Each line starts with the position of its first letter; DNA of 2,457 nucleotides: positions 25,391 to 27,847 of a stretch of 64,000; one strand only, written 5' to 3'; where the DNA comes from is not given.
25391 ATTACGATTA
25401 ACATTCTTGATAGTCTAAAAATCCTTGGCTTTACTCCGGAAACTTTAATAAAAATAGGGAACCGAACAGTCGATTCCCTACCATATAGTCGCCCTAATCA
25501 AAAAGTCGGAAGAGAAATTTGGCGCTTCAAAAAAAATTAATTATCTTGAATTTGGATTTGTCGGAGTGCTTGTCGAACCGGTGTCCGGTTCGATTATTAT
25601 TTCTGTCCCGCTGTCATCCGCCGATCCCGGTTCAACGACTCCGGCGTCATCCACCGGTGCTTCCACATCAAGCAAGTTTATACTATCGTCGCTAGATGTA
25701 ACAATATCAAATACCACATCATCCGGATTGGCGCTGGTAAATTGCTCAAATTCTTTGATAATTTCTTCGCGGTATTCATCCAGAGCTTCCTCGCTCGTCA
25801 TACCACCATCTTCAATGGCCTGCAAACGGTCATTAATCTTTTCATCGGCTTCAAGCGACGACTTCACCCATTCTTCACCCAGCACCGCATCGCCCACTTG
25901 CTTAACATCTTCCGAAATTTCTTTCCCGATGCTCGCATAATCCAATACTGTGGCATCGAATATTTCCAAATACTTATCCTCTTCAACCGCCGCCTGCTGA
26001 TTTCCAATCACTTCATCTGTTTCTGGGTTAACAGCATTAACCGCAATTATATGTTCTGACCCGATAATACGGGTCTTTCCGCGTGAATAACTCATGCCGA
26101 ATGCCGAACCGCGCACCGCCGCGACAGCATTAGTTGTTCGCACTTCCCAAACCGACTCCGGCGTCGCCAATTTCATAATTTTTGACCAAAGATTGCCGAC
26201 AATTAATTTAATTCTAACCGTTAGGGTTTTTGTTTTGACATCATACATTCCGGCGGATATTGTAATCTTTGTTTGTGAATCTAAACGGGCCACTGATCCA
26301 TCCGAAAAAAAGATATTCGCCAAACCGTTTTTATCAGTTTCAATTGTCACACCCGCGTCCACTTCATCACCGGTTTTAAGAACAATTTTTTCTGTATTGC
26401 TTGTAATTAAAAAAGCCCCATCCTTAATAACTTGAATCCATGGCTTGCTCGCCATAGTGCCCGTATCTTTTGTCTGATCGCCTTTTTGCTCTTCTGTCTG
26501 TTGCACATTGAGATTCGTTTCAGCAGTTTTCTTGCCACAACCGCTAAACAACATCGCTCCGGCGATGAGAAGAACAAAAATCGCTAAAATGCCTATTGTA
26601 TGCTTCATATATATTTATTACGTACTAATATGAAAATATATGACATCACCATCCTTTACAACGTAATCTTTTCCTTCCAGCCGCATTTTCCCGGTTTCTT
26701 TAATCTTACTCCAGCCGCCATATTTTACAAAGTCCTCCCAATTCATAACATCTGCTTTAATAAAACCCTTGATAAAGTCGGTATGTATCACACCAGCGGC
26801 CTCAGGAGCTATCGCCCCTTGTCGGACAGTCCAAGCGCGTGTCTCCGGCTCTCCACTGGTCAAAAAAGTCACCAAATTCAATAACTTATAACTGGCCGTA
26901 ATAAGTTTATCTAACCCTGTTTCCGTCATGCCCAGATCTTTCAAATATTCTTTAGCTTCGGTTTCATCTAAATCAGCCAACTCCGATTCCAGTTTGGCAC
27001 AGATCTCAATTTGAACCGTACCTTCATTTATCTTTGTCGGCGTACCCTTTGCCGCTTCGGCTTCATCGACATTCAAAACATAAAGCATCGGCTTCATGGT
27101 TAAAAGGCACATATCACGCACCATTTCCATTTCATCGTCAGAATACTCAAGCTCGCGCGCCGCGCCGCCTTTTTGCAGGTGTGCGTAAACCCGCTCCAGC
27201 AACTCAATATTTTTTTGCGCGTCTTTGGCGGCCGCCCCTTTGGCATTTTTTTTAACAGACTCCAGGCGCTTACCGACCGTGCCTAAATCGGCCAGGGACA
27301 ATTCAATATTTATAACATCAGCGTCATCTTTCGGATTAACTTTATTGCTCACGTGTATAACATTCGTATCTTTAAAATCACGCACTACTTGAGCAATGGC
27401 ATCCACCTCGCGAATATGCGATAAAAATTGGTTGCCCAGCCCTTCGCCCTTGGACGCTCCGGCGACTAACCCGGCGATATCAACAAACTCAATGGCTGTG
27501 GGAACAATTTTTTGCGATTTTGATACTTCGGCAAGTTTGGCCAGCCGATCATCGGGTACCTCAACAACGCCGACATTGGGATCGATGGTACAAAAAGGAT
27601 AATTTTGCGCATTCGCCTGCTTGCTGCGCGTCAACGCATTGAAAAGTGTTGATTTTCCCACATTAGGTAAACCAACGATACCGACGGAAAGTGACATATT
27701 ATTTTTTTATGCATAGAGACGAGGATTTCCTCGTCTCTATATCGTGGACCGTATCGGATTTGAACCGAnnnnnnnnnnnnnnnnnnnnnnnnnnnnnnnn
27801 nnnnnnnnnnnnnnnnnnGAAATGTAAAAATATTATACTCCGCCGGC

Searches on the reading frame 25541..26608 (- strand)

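Call 10: search_protein_families(library=pfam, max_evalue=0.00001, proteins=[window:25541-26608:-])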
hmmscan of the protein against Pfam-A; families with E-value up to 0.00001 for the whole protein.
window:25541-26608:- (355 aa): 1 family
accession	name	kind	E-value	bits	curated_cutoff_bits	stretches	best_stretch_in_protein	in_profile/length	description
PF04773.18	FecR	-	6.8e-11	42.9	24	1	88-181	2-89/97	FecR protein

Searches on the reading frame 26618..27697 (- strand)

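Call 10: search_protein_families(library=pfam, max_evalue=0.00001, proteins=[window:26618-27697:-])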
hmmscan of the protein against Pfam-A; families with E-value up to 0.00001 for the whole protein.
window:26618-27697:- (359 aa): 3 families
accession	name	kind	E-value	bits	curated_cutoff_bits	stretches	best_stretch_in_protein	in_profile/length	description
PF06071.19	YchF-GTPase_C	-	1.6e-35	121.5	27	1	275-357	1-83/84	Protein of unknown function (DUF933)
PF01926.29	MMR_HSR1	-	1.4e-23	83.6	21.9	1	5-110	2-87/113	50S ribosome-binding GTPase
PF02421.24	FeoB_N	-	5e-08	33.1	27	1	5-49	3-46/156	Ferrous iron transport protein B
